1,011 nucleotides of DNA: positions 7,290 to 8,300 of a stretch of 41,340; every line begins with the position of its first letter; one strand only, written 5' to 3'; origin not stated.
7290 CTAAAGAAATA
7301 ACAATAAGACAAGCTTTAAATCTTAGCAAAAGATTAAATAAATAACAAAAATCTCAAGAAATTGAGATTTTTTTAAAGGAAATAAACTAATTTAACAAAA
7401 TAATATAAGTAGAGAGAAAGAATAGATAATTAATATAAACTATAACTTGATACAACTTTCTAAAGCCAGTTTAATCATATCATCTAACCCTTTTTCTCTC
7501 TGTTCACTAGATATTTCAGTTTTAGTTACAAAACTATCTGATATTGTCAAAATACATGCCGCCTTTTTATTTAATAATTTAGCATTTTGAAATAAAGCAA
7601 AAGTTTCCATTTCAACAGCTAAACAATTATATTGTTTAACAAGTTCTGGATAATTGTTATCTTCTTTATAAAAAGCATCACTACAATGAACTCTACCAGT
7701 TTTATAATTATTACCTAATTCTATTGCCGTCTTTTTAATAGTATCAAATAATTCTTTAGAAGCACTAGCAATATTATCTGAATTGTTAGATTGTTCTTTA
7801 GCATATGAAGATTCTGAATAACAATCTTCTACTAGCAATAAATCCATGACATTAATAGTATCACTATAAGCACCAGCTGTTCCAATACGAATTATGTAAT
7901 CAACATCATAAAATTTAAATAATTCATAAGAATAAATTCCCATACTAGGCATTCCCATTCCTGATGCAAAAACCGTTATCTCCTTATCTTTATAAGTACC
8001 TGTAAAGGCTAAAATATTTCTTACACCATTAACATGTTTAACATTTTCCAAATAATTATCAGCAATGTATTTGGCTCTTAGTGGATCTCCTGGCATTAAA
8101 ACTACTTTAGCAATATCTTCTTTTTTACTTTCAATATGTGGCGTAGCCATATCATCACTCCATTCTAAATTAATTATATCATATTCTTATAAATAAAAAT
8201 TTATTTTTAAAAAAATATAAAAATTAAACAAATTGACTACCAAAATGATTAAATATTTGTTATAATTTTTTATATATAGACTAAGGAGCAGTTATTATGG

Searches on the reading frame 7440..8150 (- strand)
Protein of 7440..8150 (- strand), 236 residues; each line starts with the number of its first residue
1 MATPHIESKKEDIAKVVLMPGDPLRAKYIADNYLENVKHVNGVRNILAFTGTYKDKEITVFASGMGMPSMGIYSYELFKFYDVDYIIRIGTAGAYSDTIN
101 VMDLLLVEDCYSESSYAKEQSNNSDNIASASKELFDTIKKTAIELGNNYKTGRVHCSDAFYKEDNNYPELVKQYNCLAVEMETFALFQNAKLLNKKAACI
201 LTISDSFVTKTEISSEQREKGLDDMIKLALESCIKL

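Call 65: search_protein_families(library=pfam, proteins=[window:7440-8150:-], max_evalue=0.001)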
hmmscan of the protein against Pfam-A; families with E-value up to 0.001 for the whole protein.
window:7440-8150:- (236 aa): 1 family
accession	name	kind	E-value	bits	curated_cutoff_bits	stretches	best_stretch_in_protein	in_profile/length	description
PF01048.26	PNP_UDP_1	-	9.5e-37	127.1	25.1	1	15-222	1-221/233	Phosphorylase superfamily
